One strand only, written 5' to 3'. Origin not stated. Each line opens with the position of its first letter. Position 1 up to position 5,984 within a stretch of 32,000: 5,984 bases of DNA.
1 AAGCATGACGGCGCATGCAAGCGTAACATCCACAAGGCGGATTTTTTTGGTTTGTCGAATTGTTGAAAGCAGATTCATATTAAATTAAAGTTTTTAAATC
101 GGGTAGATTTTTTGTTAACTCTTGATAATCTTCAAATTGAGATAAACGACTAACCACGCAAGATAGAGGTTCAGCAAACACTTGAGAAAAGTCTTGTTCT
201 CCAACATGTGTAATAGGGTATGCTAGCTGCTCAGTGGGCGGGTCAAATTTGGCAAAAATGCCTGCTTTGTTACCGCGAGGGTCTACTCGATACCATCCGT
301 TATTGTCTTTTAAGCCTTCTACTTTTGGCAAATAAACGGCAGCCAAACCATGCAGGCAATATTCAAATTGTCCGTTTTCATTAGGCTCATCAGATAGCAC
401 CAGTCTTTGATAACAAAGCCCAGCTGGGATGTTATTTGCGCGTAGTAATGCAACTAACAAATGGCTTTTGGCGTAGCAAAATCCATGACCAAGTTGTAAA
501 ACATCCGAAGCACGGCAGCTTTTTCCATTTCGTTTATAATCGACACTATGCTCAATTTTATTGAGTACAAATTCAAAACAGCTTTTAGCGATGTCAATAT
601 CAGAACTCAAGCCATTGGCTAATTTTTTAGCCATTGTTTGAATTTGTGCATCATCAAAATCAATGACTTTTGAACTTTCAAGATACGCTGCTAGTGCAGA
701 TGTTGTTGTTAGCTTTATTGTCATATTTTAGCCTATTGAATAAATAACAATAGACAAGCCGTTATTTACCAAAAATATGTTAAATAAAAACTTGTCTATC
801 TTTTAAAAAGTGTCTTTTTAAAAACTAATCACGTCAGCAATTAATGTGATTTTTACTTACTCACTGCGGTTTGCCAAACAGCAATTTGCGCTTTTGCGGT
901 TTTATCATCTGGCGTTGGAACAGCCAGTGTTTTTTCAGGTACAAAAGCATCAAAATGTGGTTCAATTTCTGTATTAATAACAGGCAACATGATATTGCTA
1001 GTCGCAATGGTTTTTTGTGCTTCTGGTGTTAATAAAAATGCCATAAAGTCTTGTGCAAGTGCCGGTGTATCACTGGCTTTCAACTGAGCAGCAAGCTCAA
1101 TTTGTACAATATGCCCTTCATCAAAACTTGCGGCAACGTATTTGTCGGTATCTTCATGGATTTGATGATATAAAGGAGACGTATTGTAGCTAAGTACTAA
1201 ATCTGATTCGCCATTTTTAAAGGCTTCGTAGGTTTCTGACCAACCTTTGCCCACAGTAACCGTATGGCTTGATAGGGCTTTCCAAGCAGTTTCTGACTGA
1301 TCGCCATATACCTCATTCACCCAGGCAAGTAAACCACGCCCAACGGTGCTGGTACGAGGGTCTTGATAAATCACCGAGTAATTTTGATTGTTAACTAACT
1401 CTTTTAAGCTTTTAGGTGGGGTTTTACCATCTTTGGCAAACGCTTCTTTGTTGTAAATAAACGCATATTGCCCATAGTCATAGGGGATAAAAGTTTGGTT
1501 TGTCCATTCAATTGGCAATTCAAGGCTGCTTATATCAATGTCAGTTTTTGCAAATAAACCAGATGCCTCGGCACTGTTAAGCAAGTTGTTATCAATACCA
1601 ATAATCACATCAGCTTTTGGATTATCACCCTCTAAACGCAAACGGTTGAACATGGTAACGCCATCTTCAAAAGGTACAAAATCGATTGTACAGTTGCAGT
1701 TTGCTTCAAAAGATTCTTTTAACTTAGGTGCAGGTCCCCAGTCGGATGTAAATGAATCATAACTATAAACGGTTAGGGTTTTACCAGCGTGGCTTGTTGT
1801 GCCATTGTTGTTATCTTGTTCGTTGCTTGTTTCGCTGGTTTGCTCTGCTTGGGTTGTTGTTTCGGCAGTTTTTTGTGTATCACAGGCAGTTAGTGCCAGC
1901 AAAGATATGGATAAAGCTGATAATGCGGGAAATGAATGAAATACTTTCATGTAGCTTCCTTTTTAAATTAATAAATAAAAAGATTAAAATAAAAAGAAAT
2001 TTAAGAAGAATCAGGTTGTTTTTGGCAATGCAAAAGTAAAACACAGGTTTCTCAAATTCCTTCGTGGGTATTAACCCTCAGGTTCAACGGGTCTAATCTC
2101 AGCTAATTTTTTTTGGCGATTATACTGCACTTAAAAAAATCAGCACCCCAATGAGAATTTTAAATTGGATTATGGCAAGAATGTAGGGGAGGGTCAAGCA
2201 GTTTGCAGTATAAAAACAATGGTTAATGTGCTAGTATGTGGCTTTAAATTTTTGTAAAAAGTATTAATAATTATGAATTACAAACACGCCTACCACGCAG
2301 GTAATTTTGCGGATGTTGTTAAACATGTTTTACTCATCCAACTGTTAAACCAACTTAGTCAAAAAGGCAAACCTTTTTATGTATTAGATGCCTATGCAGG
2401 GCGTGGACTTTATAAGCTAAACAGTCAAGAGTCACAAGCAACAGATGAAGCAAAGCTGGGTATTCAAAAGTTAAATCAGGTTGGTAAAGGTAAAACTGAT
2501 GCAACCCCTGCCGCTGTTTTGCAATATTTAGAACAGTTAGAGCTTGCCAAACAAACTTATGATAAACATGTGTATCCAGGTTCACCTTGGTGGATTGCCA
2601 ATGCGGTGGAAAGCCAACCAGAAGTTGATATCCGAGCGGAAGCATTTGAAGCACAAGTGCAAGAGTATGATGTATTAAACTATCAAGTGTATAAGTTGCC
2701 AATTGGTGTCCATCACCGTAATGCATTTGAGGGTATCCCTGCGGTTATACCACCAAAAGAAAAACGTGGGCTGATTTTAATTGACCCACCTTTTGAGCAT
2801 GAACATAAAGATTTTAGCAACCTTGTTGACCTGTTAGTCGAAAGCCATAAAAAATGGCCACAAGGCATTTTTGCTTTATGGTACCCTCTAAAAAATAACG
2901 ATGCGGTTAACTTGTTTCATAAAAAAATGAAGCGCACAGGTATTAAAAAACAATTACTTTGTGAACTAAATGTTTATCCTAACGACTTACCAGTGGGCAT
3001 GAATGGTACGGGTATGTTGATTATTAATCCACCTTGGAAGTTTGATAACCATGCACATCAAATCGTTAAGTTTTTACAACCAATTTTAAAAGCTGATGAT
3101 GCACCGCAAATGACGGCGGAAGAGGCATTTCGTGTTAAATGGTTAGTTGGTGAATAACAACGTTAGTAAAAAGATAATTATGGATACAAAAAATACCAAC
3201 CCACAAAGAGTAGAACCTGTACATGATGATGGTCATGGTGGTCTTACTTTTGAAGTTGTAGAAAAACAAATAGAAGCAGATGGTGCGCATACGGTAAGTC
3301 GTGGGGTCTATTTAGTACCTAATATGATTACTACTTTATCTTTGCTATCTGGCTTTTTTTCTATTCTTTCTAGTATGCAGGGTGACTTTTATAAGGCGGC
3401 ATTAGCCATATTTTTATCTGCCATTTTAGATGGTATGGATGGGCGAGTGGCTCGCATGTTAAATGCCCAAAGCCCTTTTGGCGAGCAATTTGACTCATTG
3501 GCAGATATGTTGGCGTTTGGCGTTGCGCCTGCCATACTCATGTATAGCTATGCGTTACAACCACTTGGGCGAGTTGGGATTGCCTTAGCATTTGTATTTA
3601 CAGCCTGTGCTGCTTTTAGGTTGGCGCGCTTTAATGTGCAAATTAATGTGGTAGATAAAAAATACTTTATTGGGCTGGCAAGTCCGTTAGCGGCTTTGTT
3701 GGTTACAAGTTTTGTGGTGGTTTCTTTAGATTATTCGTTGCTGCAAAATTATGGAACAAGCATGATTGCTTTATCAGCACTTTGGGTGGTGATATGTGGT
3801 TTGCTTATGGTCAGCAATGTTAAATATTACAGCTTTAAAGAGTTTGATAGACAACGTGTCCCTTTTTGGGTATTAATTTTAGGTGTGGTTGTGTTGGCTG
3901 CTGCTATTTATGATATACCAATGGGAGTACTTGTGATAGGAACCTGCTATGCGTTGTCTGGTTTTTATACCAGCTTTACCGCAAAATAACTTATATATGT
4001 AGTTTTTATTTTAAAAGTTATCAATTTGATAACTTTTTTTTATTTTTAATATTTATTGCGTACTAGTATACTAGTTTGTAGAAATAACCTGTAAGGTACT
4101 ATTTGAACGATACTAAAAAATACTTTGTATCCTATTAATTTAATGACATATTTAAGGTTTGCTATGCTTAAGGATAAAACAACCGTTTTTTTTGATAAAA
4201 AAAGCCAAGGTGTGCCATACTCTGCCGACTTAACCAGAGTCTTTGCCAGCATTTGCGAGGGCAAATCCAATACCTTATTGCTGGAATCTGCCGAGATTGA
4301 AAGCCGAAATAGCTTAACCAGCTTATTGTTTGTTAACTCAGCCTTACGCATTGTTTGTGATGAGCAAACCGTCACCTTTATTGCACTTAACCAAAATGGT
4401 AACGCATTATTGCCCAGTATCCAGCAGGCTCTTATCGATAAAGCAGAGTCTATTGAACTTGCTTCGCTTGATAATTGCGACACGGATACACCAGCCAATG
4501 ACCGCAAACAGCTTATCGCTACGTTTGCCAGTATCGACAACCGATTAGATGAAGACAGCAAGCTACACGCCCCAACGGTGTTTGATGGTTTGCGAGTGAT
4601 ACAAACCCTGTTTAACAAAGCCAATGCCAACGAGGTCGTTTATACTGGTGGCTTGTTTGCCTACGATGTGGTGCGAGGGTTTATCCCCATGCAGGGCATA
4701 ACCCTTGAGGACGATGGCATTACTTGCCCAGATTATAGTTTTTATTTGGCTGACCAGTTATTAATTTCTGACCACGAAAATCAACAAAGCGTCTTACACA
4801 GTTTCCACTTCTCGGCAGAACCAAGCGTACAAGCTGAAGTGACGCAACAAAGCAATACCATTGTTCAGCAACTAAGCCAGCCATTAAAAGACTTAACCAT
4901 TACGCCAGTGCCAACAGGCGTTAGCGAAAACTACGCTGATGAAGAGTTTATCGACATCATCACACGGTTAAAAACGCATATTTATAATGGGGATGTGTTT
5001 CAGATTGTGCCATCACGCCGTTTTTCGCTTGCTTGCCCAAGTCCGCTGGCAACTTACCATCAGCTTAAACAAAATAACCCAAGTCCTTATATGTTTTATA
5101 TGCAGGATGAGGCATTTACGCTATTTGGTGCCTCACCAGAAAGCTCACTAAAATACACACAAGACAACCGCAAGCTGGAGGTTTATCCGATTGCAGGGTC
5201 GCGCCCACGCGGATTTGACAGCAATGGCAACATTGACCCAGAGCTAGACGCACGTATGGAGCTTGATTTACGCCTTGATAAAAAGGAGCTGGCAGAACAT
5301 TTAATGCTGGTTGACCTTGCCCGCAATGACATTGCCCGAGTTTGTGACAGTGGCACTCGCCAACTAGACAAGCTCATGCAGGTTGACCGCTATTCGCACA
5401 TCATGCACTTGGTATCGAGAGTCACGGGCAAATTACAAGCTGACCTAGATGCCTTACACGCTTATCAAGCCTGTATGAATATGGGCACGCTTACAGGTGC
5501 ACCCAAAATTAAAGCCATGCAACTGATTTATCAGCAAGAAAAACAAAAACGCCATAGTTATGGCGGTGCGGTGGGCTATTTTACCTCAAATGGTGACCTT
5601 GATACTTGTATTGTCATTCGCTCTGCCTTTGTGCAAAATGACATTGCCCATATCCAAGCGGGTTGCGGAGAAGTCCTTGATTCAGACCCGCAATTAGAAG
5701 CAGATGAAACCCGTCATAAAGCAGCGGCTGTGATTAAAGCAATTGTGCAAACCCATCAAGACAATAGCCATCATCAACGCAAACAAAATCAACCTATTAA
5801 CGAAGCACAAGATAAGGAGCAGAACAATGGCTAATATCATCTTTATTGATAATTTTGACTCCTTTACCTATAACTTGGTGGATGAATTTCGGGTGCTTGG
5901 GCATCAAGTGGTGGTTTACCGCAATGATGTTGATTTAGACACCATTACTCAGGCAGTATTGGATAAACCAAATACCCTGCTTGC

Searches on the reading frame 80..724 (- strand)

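Call 8: search_protein_families(library=pfam, proteins=[window:80-724:-], max_evalue=0.001)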
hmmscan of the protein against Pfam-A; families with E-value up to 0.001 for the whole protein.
window:80-724:- (214 aa): 1 family
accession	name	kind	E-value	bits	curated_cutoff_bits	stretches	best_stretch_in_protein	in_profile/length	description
PF01841.26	Transglut_core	-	2.2e-14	54.1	23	1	30-149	2-108/108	Transglutaminase-like superfamily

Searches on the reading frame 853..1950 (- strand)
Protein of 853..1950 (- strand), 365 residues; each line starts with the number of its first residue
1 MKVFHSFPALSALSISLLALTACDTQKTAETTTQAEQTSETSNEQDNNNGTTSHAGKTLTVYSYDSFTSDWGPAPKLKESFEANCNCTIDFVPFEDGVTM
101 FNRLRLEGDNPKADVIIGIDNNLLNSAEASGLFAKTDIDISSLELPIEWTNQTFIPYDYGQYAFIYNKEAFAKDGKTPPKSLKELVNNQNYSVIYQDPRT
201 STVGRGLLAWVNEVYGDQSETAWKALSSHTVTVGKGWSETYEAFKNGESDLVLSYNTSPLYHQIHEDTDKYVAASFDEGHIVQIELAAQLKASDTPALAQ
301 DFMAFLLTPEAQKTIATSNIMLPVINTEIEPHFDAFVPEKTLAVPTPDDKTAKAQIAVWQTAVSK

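Call 8: search_protein_families(library=pfam, proteins=[window:853-1950:-], max_evalue=0.001)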
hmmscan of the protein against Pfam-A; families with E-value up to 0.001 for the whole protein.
window:853-1950:- (365 aa): 4 families
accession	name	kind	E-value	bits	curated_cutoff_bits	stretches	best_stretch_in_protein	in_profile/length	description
PF01547.30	SBP_bac_1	-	2.5e-18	67.5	26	1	79-313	16-307/307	Bacterial extracellular solute-binding protein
PF13416.11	SBP_bac_8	-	3.4e-18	66.9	27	1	77-324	2-261/279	Bacterial extracellular solute-binding protein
PF13531.11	SBP_bac_11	-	1.1e-15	58.5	25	1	78-316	17-222/227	Bacterial extracellular solute-binding protein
PF13343.11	SBP_bac_6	-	8.2e-13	48.8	24.6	1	110-333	1-228/245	Bacterial extracellular solute-binding protein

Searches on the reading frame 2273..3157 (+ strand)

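Call 8: search_protein_families(library=pfam, proteins=[window:2273-3157:+], max_evalue=0.001)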
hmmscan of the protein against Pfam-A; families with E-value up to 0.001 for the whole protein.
window:2273-3157:+ (294 aa): 1 family
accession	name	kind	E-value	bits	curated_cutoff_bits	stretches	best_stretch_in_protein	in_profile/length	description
PF04378.19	RsmJ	-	1.8e-48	165.5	27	1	33-273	2-233/245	Ribosomal RNA large subunit methyltransferase D, RlmJ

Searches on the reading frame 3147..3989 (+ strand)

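Call 8: search_protein_families(library=pfam, proteins=[window:3147-3989:+], max_evalue=0.001)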
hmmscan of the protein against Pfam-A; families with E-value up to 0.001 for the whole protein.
window:3147-3989:+ (280 aa): 2 families
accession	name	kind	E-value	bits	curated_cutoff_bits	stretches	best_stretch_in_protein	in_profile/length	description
PF01066.26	CDP-OH_P_transf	-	2.2e-21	77.3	22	1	56-202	2-138/152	CDP-alcohol phosphatidyltransferase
PF11190.13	DUF2976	-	0.00048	20.4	28.2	0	197-255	17-79/87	Protein of unknown function (DUF2976)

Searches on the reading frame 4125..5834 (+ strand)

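Call 8: search_protein_families(library=pfam, proteins=[window:4125-5834:+], max_evalue=0.001)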
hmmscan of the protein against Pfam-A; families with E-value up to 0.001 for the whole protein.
window:4125-5834:+ (569 aa): 2 families
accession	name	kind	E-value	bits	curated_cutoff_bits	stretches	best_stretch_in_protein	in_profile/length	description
PF00425.24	Chorismate_bind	-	4.7e-79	266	27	1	272-532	2-257/257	chorismate binding enzyme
PF04715.19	Anth_synt_I_N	-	2.4e-14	54.2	23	1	35-222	4-138/140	Anthranilate synthase component I, N terminal region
